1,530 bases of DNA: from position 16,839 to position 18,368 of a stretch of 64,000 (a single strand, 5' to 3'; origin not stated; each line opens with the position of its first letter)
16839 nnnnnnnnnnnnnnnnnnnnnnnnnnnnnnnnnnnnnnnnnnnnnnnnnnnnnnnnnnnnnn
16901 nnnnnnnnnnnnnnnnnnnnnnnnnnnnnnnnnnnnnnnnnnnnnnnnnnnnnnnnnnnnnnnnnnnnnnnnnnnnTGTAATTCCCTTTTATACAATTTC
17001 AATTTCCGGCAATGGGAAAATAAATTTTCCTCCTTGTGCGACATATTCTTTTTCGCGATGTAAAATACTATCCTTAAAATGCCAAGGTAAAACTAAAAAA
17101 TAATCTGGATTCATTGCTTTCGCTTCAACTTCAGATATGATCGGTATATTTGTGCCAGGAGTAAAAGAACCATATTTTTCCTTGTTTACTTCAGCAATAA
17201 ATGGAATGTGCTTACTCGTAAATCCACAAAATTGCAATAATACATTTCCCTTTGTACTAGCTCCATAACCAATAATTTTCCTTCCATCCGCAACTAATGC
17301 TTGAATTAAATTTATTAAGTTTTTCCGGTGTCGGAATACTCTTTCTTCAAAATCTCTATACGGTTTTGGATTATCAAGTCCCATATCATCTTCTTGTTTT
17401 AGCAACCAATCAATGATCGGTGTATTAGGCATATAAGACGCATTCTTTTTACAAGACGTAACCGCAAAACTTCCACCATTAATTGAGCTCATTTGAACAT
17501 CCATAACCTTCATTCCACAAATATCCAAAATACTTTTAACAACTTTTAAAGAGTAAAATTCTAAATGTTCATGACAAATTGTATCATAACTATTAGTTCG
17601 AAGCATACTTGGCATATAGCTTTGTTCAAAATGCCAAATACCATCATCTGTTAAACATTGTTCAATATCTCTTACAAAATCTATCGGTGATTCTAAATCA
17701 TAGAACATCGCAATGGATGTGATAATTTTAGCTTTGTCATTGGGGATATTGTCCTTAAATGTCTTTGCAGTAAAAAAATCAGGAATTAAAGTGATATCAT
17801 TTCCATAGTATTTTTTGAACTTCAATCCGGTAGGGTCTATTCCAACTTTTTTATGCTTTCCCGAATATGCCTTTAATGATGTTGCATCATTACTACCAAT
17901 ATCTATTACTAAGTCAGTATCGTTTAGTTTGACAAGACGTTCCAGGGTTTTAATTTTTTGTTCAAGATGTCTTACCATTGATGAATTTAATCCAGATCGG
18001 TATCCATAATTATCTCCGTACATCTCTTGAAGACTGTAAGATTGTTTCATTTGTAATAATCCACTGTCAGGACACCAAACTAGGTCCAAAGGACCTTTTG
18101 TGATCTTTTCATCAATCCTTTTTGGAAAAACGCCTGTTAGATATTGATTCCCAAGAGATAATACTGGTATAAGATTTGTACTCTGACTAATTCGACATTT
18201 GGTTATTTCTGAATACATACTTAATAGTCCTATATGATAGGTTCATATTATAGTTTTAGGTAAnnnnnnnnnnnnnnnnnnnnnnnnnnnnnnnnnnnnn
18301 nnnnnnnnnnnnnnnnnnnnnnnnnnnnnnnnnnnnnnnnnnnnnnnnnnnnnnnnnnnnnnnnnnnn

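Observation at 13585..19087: Inverted IS1595 pair brackets an AT-rich three-gene cassette: flippase, Rmd-like reductase and sugar C-methyltransferase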

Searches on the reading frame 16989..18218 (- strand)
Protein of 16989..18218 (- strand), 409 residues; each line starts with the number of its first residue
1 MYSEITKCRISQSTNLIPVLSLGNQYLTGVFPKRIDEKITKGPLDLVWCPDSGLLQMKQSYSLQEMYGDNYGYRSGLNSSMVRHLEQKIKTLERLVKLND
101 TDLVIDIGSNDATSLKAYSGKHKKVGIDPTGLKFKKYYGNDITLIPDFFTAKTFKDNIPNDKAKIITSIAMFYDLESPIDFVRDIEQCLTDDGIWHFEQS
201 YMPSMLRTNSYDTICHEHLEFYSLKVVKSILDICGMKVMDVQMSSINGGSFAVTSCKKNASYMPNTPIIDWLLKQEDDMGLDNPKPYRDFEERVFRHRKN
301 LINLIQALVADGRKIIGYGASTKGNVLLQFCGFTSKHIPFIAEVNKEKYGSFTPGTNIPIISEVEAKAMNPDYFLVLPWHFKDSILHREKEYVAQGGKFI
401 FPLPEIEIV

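Call 9: search_protein_families(library=pfam, proteins=[window:16989-18218:-])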
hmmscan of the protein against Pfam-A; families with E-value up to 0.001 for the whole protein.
window:16989-18218:- (409 aa): 3 families
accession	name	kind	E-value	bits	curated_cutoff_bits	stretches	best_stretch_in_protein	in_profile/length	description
PF08484.17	Methyltransf_14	-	5.1e-54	182.8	23.5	1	246-404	2-160/160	C-methyltransferase C-terminal domain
PF08421.16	Methyltransf_13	-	2.1e-14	53.9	31.3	1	8-67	1-62/62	Putative zinc binding domain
PF13489.12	Methyltransf_23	-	1.2e-07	32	27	1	89-235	10-158/164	Methyltransferase domain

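Call 10: search_protein_families(library=ncbifam, proteins=[window:16989-18218:-])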
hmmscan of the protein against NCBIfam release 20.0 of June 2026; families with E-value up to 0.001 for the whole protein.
window:16989-18218:- (409 aa): 0 families

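Call 15: search_solved_structures(query=window:16989-18218:-, max_evalue=0.001, show_alignments=2)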
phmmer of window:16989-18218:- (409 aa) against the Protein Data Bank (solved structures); distinct sequences matched with E-value up to 0.001: 10.
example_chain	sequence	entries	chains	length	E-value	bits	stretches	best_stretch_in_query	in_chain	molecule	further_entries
4rv9_A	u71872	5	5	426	2.6e-48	168.3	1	5-408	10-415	D-mycarose 3-C-methyltransferase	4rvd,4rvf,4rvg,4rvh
4e2w_A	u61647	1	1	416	2.9e-39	138.5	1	6-408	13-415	TcaB9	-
3ndi_A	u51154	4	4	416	4.9e-39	137.7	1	6-408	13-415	Methyltransferase | TcaB9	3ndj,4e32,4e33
4e2x_A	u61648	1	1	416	4.9e-39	137.7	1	6-408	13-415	TcaB9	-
4e30_A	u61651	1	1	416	7.5e-39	137.1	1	6-408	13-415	TcaB9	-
4e2y_A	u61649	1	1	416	1.3e-38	136.4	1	6-408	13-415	TcaB9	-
4e31_A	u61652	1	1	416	1.8e-38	135.9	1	6-408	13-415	TcaB9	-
5t64_A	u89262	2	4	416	3.6e-38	134.9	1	7-408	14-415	Sugar 3-C-methyl transferase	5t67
4e2z_A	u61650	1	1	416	4.6e-38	134.5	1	6-408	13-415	TcaB9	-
5t6b_A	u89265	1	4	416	8.8e-37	130.3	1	7-408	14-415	Sugar 3-C-methyl transferase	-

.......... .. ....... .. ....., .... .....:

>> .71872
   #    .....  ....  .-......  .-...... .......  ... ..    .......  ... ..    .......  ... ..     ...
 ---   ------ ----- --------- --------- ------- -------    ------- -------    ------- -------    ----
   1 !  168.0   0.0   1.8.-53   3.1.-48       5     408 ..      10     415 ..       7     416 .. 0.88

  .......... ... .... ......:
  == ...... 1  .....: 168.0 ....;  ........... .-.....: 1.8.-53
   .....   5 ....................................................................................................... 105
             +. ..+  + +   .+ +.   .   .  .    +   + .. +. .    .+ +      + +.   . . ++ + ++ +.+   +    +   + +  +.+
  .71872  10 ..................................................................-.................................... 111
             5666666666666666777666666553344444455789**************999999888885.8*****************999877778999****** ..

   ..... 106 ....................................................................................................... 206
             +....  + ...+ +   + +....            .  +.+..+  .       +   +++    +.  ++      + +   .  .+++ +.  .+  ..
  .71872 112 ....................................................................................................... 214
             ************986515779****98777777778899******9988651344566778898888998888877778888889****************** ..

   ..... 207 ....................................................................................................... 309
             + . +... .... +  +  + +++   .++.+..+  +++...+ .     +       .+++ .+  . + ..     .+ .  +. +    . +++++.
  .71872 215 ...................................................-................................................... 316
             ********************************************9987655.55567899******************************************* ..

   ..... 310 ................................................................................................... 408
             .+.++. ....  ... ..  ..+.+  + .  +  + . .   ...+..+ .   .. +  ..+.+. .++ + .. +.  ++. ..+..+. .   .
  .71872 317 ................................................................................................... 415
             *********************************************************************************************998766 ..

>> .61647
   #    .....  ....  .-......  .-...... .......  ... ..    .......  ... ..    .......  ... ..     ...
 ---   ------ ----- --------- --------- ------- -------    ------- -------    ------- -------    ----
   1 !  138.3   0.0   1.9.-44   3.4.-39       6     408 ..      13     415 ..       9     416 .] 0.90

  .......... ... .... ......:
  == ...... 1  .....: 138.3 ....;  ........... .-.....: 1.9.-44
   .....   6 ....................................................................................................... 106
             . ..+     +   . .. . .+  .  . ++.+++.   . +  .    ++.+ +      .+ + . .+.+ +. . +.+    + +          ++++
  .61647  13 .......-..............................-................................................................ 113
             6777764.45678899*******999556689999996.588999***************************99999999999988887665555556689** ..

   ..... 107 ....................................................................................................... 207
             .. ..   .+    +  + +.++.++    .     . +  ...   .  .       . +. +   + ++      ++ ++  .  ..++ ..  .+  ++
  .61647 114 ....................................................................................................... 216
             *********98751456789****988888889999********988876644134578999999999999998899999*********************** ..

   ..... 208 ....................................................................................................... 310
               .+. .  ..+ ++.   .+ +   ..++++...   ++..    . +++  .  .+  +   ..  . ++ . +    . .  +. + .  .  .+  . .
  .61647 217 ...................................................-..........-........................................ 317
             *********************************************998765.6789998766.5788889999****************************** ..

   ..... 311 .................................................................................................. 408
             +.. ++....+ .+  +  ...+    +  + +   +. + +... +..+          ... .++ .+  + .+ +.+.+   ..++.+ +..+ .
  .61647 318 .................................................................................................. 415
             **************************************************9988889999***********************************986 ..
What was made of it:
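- On TylCIII/TcaB9-type NDP-hexose 3-C-methyltransferase: The alignment to 4rv9, 3ndi and 5t64 covers residues 5-408 (call 15).
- Checked: It aligns end to end with solved sugar 3-C-methyltransferases: 4rv9 at 168 bits, and TcaB9 and the 5t64 chain at ~135-138 bits (call 15).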

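Call 19: find_encoding_contigs(protein=window:16989-18218:-, flank=10000, max_places=10)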
Protein window:16989-18218:- (409 aa): no gene with exactly this product is on record in the collection.

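Call 21: find_homologous_proteins(query=window:16989-18218:-, max_evalue=1e-30)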
Query window:16989-18218:- (409 aa): 8000 proteins with E <= 1e-30 among 8000 candidates; the best 120 are listed.
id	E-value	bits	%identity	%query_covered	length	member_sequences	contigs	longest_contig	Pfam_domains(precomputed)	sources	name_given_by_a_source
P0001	2.0e-273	925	97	100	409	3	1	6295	PF13489.13,PF08421.17,PF08484.18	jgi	jgi:hypothetical protein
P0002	7.2e-259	877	92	100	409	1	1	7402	PF13489.13,PF08421.17,PF08484.18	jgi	jgi:hypothetical protein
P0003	2.2e-255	865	90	100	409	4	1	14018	PF13489.13,PF08421.17,PF08484.18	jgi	-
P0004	6.3e-253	857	89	100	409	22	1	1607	PF13489.13,PF08421.17,PF08484.18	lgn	-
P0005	2.9e-251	852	89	100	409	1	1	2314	PF13489.13,PF08421.17,PF08484.18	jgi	jgi:hypothetical protein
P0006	4.4e-251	851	89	100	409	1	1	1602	PF13489.13,PF08421.17,PF08484.18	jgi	jgi:hypothetical protein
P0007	1.4e-250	849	89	100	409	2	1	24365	PF13489.13,PF08421.17,PF08484.18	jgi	jgi:hypothetical protein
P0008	3.3e-250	848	89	100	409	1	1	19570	PF13489.13,PF08421.17,PF08484.18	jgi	jgi:hypothetical protein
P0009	3.8e-249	845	88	100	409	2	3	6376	PF13489.13,PF08421.17,PF08484.18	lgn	-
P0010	5.0e-248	841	87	100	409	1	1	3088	PF13489.13,PF08421.17,PF08484.18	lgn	-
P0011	1.9e-247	839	88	100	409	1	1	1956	PF13489.13,PF08421.17,PF08484.18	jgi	jgi:hypothetical protein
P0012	2.2e-247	839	88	100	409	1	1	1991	PF13489.13,PF08421.17,PF08484.18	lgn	-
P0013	3.2e-247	838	87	100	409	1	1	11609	PF13489.13,PF08421.17,PF08484.18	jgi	jgi:hypothetical protein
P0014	3.7e-247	838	87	100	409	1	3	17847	PF13489.13,PF08421.17,PF08484.18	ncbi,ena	-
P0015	3.8e-247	838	87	100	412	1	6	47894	PF13489.13,PF08421.17,PF08484.18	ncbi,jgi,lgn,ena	jgi:hypothetical protein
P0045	9.6e-237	804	83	100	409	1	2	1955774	PF13489.13,PF08421.17,PF08484.18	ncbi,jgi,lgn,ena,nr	ncbi:MAG TPA: class I SAM-dependent methyltransferase [Mucilaginibacter sp.]|jgi:hypothetical protei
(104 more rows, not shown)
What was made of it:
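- The C-MT is so conserved across phyla (80-97%, call 21) that lateral spread of the gene is likely.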

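Call 22: find_encoding_contigs(protein=P0001, flank=10000, max_places=4)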
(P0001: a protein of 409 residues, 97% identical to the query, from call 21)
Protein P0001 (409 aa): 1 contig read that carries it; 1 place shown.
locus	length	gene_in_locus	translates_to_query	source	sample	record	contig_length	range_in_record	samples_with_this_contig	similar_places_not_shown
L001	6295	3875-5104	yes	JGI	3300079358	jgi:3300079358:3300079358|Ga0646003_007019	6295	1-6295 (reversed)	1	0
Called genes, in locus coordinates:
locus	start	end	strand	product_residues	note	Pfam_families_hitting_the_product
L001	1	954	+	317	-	?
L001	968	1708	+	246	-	-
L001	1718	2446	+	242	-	PF01416:PseudoU_synth_1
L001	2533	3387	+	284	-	PF00571:CBS, PF03471:CorC_HlyC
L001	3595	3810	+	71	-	-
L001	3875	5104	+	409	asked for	PF08421:Methyltransf_13, PF13489:Methyltransf_23, PF08484:Methyltransf_14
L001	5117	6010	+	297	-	PF01370:Epimerase, PF16363:GDP_Man_Dehyd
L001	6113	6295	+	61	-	?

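Call 23: find_encoding_contigs(protein=P0003, flank=10000, max_places=4)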
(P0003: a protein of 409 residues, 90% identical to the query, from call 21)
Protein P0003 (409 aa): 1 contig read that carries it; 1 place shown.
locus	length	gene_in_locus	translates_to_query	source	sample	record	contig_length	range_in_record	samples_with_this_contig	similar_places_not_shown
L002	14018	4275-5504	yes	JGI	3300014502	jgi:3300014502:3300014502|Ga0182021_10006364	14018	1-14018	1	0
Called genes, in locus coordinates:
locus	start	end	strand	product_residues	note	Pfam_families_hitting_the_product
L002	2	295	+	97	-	?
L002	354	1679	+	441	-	PF00919:UPF0004, PF04055:Radical_SAM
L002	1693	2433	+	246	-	-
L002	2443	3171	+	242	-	PF01416:PseudoU_synth_1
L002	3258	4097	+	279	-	PF00571:CBS, PF03471:CorC_HlyC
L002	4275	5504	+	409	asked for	PF08421:Methyltransf_13, PF13489:Methyltransf_23, PF08484:Methyltransf_14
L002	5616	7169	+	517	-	PF01943:Polysacc_synt, PF13440:Polysacc_synt_3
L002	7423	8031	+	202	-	PF05050:Methyltransf_21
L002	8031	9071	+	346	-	PF00535:Glycos_transf_2, PF13641:Glyco_tranf_2_3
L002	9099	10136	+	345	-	PF00535:Glycos_transf_2, PF13641:Glyco_tranf_2_3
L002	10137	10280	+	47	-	-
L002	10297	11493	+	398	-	PF00534:Glycos_transf_1, PF13692:Glyco_trans_1_4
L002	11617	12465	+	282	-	PF00535:Glycos_transf_2, PF13641:Glyco_tranf_2_3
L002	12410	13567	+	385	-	PF13439:Glyco_transf_4, PF13477:Glyco_trans_4_2, PF13579:Glyco_trans_4_4, PF20706:GT4-conflict (weak), PF00534:Glycos_transf_1, PF13692:Glyco_trans_1_4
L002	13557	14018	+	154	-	?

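Call 24: find_encoding_contigs(protein=P0007, flank=10000, max_places=4)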
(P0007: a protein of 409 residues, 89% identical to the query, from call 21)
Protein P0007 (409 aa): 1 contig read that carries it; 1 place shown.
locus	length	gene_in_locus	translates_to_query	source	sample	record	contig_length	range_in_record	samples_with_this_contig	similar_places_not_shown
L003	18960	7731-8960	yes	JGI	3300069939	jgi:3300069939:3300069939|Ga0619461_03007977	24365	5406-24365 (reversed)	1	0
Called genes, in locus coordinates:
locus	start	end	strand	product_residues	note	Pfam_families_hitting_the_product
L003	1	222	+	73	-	?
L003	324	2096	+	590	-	PF00575:S1, PF13509:S1_2 (faint), PF21710:Spt6_S1 (faint), PF23459:S1_RRP5 (faint), PF00575:S1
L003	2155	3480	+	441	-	PF00919:UPF0004, PF04055:Radical_SAM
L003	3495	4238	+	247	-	-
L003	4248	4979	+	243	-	PF01416:PseudoU_synth_1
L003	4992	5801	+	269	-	PF01435:Peptidase_M48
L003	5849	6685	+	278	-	PF00571:CBS, PF03471:CorC_HlyC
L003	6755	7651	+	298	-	PF05050:Methyltransf_21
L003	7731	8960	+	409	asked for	PF08421:Methyltransf_13, PF13489:Methyltransf_23, PF08484:Methyltransf_14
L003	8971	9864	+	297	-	PF01370:Epimerase, PF16363:GDP_Man_Dehyd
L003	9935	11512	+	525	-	PF01943:Polysacc_synt, PF13440:Polysacc_synt_3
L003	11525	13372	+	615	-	-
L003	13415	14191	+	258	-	PF02475:TRM5-TYW2_MTfase (weak), PF05050:Methyltransf_21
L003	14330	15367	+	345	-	PF00535:Glycos_transf_2, PF13641:Glyco_tranf_2_3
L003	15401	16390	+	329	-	PF00535:Glycos_transf_2, PF13641:Glyco_tranf_2_3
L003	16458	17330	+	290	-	PF00535:Glycos_transf_2, PF10111:Glyco_tranf_2_2, PF13641:Glyco_tranf_2_3, PF13632:Glyco_trans_2_3 (weak)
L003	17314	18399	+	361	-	PF13439:Glyco_transf_4, PF13579:Glyco_trans_4_4 (weak), PF20706:GT4-conflict, PF00534:Glycos_transf_1, PF13692:Glyco_trans_1_4, PF13524:Glyco_trans_1_2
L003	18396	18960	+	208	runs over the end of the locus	PF01467:CTP_transf_like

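Call 32: find_encoding_contigs(protein=P0002, flank=10000, max_places=3)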
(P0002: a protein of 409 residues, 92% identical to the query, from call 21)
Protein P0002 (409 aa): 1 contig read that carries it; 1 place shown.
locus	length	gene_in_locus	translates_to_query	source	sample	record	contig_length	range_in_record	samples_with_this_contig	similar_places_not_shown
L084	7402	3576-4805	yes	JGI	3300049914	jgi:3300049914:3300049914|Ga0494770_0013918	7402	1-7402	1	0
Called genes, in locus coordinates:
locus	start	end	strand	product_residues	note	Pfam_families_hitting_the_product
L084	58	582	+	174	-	-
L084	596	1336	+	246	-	-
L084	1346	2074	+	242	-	PF01416:PseudoU_synth_1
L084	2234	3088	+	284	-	PF00571:CBS, PF03471:CorC_HlyC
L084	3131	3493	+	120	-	PF01943:Polysacc_synt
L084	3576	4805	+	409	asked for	PF08421:Methyltransf_13, PF13489:Methyltransf_23, PF08484:Methyltransf_14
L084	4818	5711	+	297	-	PF01370:Epimerase, PF16363:GDP_Man_Dehyd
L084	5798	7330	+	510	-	PF01943:Polysacc_synt, PF13440:Polysacc_synt_3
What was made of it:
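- (e) More distant relatives L084, L002 and L003 also have CorC–C-MT–(SDR)–Wzx without IS (calls 23, 24, 32).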

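Call 33: find_encoding_contigs(protein=P0008, flank=10000, max_places=3)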
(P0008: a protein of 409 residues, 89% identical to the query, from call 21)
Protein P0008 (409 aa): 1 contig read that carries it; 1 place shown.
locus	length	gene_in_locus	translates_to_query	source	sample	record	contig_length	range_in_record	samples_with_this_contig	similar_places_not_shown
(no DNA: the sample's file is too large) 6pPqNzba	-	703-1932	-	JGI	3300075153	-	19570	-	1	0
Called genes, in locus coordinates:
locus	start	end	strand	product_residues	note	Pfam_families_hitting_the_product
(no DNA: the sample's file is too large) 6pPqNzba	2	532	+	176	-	?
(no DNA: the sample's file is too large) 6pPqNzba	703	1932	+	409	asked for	PF08421:Methyltransf_13, PF13489:Methyltransf_23, PF08484:Methyltransf_14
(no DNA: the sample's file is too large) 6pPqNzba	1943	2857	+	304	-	PF01370:Epimerase, PF16363:GDP_Man_Dehyd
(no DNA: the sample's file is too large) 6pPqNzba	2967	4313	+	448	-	PF01943:Polysacc_synt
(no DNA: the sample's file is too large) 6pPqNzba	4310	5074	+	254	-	PF03269:DUF268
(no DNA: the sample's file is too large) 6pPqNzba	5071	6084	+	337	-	PF13524:Glyco_trans_1_2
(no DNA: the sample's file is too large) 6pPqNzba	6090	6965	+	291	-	PF00535:Glycos_transf_2, PF10111:Glyco_tranf_2_2, PF13506:Glyco_transf_21 (weak), PF13641:Glyco_tranf_2_3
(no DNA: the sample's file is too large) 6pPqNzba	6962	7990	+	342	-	PF00535:Glycos_transf_2, PF10111:Glyco_tranf_2_2, PF13641:Glyco_tranf_2_3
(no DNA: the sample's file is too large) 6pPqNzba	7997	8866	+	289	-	PF00535:Glycos_transf_2, PF10111:Glyco_tranf_2_2, PF13641:Glyco_tranf_2_3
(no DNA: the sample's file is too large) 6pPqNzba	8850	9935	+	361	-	PF13439:Glyco_transf_4, PF20706:GT4-conflict, PF00534:Glycos_transf_1, PF13692:Glyco_trans_1_4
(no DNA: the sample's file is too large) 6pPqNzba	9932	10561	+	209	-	PF01467:CTP_transf_like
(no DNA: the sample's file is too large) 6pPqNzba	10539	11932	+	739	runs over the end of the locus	PF22019:GlgB_N, PF02922:CBM_48, PF00128:Alpha-amylase, PF02806:Alpha-amylase_C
